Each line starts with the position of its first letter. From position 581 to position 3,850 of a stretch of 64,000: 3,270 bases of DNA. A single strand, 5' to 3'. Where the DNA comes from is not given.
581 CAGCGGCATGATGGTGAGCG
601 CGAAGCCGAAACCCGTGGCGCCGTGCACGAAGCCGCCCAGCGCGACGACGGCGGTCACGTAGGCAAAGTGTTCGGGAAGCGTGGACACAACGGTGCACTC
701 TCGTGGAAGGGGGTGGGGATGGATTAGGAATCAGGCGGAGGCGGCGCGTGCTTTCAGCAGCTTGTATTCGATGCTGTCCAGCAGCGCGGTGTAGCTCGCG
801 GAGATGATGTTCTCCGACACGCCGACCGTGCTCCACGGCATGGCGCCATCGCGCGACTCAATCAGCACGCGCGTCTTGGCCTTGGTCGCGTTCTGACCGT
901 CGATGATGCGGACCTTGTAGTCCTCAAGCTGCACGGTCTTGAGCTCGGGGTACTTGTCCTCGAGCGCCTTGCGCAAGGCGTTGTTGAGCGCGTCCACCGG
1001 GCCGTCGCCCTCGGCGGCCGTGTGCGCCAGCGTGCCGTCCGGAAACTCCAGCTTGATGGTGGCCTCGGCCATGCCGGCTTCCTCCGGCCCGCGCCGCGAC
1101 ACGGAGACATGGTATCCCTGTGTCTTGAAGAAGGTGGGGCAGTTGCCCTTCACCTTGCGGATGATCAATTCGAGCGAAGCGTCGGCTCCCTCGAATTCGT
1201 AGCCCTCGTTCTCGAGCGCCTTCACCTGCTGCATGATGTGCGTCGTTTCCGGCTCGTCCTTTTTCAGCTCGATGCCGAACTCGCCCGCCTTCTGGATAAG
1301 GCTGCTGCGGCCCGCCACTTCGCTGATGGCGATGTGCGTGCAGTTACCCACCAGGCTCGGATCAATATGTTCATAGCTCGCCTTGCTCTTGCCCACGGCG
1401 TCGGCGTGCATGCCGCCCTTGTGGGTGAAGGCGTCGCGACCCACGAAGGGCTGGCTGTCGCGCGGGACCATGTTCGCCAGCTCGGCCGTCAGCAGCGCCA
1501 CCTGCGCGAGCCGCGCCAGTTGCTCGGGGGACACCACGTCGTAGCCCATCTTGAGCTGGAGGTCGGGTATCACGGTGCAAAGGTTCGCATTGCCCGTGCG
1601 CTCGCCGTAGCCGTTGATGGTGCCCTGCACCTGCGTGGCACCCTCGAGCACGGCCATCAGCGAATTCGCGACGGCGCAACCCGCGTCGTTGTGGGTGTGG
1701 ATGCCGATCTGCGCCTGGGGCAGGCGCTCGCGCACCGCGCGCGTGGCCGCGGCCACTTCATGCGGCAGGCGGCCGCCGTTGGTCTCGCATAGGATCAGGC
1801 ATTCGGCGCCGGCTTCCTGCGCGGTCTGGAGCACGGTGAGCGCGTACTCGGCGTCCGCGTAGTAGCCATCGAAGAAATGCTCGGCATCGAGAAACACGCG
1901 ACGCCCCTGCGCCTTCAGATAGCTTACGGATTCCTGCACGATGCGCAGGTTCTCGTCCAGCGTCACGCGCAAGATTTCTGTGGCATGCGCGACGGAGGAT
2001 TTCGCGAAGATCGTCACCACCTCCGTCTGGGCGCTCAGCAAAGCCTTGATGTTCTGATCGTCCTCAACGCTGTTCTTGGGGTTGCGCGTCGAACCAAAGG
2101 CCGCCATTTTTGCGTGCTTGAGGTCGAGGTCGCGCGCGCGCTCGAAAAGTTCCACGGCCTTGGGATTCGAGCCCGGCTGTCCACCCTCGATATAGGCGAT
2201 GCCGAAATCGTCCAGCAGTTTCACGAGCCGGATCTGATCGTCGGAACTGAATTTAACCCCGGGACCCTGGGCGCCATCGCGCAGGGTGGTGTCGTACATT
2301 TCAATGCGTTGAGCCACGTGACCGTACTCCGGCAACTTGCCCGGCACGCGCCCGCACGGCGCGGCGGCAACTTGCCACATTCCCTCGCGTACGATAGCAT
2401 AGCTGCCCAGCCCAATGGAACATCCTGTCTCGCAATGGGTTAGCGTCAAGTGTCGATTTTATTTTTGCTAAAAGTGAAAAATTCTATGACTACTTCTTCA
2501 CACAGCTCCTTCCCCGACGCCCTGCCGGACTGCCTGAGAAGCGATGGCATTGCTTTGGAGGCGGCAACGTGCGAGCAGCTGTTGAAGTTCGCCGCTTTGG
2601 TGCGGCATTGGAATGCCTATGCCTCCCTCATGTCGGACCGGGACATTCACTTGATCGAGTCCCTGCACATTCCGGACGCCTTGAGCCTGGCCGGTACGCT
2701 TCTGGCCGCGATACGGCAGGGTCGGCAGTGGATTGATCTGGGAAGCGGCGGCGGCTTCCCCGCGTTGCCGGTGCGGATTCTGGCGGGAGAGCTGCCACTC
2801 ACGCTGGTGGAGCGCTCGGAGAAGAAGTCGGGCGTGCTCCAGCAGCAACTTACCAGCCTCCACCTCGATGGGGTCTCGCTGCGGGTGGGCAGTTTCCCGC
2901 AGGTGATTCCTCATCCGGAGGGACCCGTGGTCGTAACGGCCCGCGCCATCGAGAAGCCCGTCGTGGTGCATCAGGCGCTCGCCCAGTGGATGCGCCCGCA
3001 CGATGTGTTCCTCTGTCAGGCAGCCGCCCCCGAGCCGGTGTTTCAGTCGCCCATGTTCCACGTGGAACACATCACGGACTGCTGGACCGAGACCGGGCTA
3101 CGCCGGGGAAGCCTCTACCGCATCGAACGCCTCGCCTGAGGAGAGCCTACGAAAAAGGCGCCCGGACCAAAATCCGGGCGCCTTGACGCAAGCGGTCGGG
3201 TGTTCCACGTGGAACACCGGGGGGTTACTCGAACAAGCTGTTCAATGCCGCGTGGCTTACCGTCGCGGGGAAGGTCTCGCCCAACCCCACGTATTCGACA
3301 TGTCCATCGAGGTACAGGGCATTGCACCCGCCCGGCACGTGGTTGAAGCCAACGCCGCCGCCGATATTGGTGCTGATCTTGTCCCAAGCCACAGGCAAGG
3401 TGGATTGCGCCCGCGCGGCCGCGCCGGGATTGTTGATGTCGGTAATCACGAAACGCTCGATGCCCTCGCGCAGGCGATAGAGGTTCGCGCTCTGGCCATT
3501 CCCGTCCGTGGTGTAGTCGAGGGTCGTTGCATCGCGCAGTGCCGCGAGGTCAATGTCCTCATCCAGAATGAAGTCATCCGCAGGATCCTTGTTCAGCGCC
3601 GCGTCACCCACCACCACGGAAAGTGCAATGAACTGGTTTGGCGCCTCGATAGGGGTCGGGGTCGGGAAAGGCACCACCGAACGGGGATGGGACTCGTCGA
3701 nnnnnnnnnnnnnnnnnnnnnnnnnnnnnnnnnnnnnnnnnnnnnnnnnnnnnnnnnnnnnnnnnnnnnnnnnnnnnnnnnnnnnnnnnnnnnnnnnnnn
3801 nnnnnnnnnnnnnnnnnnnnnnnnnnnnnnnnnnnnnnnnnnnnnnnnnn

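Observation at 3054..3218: Twin perfect palindromes (core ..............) 147 bp apart straddling the rsmG stop and a terminator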

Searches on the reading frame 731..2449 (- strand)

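Call 7: search_protein_families(library=pfam, proteins=[window:731-2449:-])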
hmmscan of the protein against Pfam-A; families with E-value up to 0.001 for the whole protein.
window:731-2449:- (572 aa): 3 families
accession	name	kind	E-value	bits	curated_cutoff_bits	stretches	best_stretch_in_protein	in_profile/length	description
PF00682.25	HMGL-like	-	4.6e-47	161.1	29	1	49-301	2-243/260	HMGL-like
PF08502.15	LeuA_dimer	-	4.3e-28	98.3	24.9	1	421-563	2-130/131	LeuA allosteric (dimerisation) domain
PF22617.1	HCS_D2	-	1.1e-14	54.9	27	1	336-415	2-80/82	Homocitrate synthase post-HMGL domain-like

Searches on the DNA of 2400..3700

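Call 38: search_rna_families(source=window, start=2400, end=3700, threshold=evalue, max_evalue=1)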
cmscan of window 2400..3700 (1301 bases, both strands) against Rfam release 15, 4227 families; matches with E-value up to 1: 0.
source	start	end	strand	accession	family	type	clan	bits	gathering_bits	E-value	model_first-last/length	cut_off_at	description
